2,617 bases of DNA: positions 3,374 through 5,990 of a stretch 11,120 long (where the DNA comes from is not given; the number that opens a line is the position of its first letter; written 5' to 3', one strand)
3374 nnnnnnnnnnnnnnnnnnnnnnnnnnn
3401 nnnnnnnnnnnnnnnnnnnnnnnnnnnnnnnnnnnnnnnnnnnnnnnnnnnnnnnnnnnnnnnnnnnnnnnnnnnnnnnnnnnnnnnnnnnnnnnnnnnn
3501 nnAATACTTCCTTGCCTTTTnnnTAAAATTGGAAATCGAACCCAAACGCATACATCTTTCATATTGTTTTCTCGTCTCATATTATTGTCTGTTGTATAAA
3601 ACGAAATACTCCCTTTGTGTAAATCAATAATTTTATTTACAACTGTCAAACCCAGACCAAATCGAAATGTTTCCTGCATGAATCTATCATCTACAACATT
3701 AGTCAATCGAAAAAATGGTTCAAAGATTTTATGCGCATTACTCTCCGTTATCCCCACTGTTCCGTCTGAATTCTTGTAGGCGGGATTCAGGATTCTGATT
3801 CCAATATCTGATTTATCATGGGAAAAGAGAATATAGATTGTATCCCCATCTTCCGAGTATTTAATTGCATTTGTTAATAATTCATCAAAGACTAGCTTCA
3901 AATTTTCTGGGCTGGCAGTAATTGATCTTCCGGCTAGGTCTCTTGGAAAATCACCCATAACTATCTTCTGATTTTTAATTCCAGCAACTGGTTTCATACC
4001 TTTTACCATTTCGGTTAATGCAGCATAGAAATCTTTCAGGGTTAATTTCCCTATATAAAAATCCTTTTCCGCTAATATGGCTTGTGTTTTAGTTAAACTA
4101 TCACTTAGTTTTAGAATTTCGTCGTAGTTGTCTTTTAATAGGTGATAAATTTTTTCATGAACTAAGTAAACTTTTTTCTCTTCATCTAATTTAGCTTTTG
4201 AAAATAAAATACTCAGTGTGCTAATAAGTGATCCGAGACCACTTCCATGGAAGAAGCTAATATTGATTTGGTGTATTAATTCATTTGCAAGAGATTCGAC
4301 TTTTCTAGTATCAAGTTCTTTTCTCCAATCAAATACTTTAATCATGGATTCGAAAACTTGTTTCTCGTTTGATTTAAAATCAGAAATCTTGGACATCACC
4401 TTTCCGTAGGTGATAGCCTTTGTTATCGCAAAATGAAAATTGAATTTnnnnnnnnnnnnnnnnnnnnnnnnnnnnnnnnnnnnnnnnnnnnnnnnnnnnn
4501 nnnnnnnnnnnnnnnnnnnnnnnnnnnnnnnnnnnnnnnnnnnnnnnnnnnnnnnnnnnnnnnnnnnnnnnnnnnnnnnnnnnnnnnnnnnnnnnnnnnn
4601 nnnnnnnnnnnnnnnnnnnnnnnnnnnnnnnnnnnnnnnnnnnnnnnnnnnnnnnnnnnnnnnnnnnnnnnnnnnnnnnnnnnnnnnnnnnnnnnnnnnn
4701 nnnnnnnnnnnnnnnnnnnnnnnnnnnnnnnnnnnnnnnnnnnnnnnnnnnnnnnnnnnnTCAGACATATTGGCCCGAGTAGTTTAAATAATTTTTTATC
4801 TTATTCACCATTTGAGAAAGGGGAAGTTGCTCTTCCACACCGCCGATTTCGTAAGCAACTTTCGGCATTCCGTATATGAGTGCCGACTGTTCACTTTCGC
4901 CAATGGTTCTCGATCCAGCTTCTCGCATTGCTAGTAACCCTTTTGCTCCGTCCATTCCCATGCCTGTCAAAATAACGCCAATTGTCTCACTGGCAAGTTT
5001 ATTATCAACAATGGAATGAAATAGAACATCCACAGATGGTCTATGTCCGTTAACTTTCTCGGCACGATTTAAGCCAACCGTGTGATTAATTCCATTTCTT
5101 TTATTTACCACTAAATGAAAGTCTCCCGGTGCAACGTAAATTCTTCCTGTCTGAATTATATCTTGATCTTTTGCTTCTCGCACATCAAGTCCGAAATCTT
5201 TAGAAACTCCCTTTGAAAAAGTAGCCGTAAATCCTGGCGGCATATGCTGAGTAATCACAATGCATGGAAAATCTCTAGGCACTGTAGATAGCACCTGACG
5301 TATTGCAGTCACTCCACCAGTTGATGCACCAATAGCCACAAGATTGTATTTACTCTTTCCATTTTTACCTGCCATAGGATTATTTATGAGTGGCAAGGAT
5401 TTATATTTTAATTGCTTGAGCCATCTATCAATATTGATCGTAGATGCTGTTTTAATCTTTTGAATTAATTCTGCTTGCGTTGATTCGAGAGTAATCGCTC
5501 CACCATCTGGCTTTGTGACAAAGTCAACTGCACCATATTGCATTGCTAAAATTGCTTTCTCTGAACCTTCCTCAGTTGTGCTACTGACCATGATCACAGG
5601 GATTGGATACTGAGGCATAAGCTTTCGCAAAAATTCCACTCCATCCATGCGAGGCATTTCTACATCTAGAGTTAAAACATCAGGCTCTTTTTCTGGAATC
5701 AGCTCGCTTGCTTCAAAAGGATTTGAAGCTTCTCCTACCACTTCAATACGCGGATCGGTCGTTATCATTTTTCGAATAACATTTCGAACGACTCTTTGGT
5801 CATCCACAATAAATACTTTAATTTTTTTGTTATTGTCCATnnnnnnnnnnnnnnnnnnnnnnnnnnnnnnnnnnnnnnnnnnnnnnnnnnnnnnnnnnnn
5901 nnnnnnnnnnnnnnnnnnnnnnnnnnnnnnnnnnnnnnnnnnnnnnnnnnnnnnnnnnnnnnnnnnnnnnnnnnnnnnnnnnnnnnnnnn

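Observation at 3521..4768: Non-canonical receiver-like/GHKL kinase inserted between cheB and cheY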

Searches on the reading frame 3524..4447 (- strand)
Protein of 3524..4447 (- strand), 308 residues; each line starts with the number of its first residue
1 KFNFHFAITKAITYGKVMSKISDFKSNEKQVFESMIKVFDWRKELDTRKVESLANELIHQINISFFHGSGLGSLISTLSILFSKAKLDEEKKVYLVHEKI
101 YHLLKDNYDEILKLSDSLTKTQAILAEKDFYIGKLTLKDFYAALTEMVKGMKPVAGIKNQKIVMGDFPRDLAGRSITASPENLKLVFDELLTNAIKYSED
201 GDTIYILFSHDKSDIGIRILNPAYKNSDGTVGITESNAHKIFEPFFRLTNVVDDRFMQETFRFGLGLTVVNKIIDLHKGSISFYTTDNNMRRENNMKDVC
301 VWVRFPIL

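Call 54: search_solved_structures(query=A5, max_evalue=0.001, show_alignments=5)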
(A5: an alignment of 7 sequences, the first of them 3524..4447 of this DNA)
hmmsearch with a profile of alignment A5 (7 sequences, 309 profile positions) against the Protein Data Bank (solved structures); distinct sequences matched with E-value up to 0.001: 20.
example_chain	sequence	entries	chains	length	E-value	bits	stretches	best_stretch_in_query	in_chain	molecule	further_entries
6rh7_A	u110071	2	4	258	9.1e-11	44.8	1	102-282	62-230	Sensor histidine kinase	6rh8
2c2a_A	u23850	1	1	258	9.1e-11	44.8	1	102-282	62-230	SENSOR HISTIDINE KINASE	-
3dge_A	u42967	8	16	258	9.1e-11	44.8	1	102-282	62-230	Sensor protein | Histidine kinase | Sensor histidine kinase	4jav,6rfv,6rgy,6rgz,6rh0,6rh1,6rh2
5uht_A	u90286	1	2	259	9.3e-11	44.8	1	102-282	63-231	Sensor histidine kinase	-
6azr_A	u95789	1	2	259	9.3e-11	44.8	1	102-282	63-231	Sensor histidine kinase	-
4jas_A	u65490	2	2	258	1e-10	44.6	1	127-282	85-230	Histidine kinase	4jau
4i5s_A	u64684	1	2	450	1.1e-09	41.3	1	107-281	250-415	Putative histidine kinase CovS; VicK-like protein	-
3sl2_A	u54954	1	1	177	5.9e-09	38.8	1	151-282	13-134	Sensor histidine kinase yycG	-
8dvq_A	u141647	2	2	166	4.7e-07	32.6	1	140-288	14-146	Sensor protein VanS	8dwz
8dx0_A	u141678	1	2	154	3.2e-06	29.8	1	171-287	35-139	Histidine kinase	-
6paj_A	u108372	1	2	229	4.2e-06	29.5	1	161-283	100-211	Sensor protein SrrB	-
5c93_A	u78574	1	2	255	6.8e-06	28.8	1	105-286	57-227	Histidine kinase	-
9epn_A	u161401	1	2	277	7.7e-06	28.6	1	171-286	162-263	Sensor histidine kinase HprS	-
4u7n_A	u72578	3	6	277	8.4e-06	28.5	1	106-286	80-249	Histidine protein kinase sensor protein | Histidine kinase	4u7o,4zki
8f71_A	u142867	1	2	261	1.2e-05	27.9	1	178-285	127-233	Histidine kinase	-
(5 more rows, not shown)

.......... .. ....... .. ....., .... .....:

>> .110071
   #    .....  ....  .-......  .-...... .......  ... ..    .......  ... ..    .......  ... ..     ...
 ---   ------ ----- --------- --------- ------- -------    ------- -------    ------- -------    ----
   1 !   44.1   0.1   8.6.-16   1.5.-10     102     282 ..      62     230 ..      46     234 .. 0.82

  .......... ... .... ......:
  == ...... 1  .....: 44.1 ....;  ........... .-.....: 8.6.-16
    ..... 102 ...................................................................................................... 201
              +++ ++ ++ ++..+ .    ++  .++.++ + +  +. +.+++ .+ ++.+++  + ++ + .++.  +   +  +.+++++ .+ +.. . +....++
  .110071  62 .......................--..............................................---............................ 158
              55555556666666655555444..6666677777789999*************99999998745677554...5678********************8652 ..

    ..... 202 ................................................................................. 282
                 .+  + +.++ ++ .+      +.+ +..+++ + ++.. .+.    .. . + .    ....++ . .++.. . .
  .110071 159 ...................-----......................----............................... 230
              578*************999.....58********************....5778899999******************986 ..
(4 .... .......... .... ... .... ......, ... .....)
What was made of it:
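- Checked: HK853 DHp helix 2 plus CA aligns by sequence at E 9e-11 (call 54).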

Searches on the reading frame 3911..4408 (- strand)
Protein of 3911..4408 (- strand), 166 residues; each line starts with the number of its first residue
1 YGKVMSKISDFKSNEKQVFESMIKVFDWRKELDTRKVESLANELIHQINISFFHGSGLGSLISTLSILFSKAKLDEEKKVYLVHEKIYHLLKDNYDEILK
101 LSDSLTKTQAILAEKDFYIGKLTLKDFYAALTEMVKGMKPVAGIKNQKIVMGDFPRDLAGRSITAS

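Call 33: search_solved_structures(query=A4, max_evalue=10, show_alignments=2)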
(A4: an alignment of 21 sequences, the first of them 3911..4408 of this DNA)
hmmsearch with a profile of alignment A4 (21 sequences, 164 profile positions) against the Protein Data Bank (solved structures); distinct sequences matched with E-value up to 10: 2.
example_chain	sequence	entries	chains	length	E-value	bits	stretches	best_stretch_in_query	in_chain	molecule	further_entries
6dm9_A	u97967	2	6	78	0.28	14.3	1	88-147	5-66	DHD15_extended_A | DHD15_closed_A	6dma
8wwc_C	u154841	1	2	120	1.2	12.2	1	68-148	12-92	De novo design protein 120-4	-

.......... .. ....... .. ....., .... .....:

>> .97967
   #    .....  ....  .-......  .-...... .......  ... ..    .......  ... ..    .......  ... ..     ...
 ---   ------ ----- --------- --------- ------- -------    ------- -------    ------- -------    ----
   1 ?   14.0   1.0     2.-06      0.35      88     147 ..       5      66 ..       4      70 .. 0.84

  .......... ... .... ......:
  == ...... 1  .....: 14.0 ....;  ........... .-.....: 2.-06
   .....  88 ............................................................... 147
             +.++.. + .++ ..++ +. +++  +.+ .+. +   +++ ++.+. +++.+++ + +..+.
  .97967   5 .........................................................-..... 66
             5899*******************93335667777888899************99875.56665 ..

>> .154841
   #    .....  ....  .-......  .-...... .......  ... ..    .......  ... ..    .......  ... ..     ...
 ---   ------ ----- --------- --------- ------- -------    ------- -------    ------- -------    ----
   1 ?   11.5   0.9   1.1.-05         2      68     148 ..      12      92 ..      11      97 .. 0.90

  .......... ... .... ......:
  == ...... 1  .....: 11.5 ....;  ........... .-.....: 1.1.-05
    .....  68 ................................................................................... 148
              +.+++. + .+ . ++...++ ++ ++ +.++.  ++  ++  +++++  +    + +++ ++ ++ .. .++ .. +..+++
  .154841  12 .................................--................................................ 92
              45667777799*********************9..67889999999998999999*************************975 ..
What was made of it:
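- Tried and rejected: Only de novo designed helical proteins appeared, at E>0.2 (call 33).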

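Call 39: search_protein_representatives(alignment_id=A4)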
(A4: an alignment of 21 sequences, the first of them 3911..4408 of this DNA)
Query: 21 sequences, 164 profile positions. Proteins with E-value up to 0.001 (for the whole library): 365; up to 1e-10: 317; up to 1e-30: 63. The best 150 are listed.
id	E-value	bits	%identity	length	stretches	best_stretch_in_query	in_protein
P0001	1.0e-52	194.6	-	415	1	1-163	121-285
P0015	2.0e-49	183.9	-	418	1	1-163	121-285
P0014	5.6e-49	182.5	-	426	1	2-164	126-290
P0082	7.9e-48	178.7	-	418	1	3-164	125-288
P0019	3.6e-46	173.3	-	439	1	2-164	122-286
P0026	3.8e-46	173.3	-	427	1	2-164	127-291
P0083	9.1e-42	159.0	-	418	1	2-164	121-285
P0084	6.3e-41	156.3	-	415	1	2-162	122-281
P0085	7.6e-41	156.0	-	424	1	1-164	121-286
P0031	6.8e-40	152.9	-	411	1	2-164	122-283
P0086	2.2e-39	151.3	-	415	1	3-161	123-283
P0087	2.3e-39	151.2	-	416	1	2-164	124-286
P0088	4.0e-39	150.4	-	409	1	2-157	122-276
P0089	2.3e-38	147.9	-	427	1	1-164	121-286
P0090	5.4e-38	146.8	-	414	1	2-164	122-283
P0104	1.9e-35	138.5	-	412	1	2-163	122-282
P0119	5.2e-33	130.5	-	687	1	5-164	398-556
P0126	3.1e-32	128.0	-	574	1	3-164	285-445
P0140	2.2e-30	122.0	-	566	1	4-164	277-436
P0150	1.0e-29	119.8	-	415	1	8-156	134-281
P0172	2.1e-28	115.5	-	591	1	7-164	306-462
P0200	5.4e-26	107.7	-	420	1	1-164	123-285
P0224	2.0e-24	102.6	-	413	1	2-155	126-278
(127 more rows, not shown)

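Call 61: list_cluster_members(proteins=[P0084, P0090, P0104, P0119, P0126, P0140, P0172, P0150, P0200, P0224])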
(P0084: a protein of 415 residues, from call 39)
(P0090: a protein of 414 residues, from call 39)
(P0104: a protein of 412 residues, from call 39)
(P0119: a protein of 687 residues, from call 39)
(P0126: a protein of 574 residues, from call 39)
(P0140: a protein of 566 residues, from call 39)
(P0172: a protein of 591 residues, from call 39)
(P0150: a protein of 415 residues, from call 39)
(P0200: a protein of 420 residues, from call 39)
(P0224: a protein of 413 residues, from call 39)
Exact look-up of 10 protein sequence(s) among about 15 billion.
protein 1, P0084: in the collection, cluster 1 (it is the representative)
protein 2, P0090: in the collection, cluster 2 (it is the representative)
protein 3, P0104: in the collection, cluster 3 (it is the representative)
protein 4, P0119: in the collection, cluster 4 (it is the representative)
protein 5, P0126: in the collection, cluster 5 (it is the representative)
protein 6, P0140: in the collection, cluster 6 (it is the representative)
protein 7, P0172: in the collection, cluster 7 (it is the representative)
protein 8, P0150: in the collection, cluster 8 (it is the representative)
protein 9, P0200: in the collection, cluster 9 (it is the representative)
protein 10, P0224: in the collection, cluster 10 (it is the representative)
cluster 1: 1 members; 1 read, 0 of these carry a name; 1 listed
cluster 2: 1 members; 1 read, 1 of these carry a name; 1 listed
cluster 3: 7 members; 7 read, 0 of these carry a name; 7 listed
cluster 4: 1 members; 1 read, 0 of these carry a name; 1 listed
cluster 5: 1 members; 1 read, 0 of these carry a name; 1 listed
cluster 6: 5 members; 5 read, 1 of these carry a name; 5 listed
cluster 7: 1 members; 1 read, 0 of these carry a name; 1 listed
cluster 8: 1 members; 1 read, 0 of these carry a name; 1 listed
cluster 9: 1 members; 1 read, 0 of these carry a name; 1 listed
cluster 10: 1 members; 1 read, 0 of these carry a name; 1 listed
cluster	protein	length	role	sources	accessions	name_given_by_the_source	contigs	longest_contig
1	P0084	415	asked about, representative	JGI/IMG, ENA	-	-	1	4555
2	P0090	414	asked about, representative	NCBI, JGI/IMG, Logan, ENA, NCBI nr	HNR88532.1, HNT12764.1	MAG TPA: response regulator [Spirochaetota bacterium] | response regulator [Spirochaetota bacterium]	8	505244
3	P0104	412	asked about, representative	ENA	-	-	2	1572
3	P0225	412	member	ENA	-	-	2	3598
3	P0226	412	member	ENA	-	-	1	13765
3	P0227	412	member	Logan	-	-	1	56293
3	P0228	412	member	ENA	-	-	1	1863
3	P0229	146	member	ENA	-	-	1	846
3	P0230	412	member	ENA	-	-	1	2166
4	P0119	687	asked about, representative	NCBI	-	-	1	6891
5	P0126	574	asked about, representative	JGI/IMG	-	-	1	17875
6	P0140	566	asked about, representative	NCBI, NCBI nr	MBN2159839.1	MAG: response regulator [Spirochaetes bacterium] | response regulator [Spirochaetota bacterium]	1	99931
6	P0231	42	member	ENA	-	-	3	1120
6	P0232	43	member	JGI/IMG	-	-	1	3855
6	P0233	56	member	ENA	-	-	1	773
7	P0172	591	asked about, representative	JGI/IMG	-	-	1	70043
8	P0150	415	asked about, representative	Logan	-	-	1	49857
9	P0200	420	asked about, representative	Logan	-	-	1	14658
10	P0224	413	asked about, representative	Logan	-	-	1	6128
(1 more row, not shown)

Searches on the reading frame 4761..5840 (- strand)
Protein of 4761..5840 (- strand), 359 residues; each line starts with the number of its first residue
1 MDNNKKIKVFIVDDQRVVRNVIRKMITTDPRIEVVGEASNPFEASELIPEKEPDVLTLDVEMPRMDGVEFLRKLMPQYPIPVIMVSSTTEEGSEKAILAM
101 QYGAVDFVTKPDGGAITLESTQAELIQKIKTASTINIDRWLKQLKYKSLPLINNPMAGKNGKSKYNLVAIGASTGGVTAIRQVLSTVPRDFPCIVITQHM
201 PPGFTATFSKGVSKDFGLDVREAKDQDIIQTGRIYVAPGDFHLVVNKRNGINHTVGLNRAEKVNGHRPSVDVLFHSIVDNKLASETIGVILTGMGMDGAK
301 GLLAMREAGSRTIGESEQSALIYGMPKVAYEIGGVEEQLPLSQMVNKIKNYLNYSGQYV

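Call 3: search_protein_families(library=pfam, proteins=[window:4761-5840:-], max_evalue=1)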
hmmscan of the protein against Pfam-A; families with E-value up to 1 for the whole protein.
window:4761-5840:- (359 aa): 2 families
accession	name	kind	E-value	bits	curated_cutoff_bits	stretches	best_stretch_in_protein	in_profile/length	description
PF01339.22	CheB_methylest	-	4.5e-58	196.2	24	1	168-348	1-174/174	CheB methylesterase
PF00072.30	Response_reg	-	8e-26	90.8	30.2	1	9-111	1-100/111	Response regulator receiver domain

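Call 4: search_protein_families(library=ncbifam, proteins=[window:4761-5840:-], max_evalue=1)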
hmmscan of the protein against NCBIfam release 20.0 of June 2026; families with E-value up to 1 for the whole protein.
window:4761-5840:- (359 aa): 99 families (the best 25 are shown)
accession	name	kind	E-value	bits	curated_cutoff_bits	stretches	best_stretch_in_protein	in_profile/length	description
NF001965.0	PRK00742.1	subfamily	6.1e-117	390.8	293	1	5-352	2-353/357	chemotaxis-specific protein-glutamate methyltransferase CheB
NF009206.0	PRK12555.1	subfamily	3.1e-105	351.9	342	1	7-351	1-335/340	chemotaxis-specific protein-glutamate methyltransferase CheB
NF008677.0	PRK11697.1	equivalog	9.7e-18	64.4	246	1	7-134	2-124/238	two-component system response regulator BtsR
TIGR02875.1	spore_0_A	equivalog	7.1e-17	61.5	200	1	5-115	1-112/262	sporulation transcription factor Spo0A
NF011896.0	PRK15369.1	equivalog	8.1e-17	61.5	242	1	5-143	2-139/211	two component system response regulator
NF007935.0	PRK10651.1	equivalog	8.6e-17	61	250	1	1-110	1-109/216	two-component system response regulator NarL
NF041367.1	CheY_Halo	equivalog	2.1e-15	57.1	200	1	9-111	1-100/114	chemotaxis protein CheY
NF007018.1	PRK09483.1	equivalog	2.3e-15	56.8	280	1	7-115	2-109/217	UvrY/SirA/GacA family response regulator transcription factor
NF006900.1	PRK09390.1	equivalog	1.9e-14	53.7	255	1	5-133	3-128/203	response regulator FixJ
NF040534.1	resp_reg_YycF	equivalog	2.9e-14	52.9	340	1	8-132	2-122/231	response regulator YycF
NF052445.1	RespRegMctR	equivalog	6.8e-14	51.8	300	1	6-110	1-104/205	two-component system response regulator MctR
NF041733.1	resp_reg_CseB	equivalog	2.6e-13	49.9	350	1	8-123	2-113/228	two-component system response regulator CseB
NF045505.1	RR_RssB_Pseudo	equivalog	3.4e-13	49.4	700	1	4-122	3-118/394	two-component system response regulator RssB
NF047654.1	DiguCycDgcRLepto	equivalog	3.4e-13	49.2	500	1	7-112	3-107/295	diguanylate cyclase DgcR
NF007969.0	PRK10693.1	equivalog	5.8e-13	48.6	329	1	8-111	9-109/337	two-component system response regulator RssB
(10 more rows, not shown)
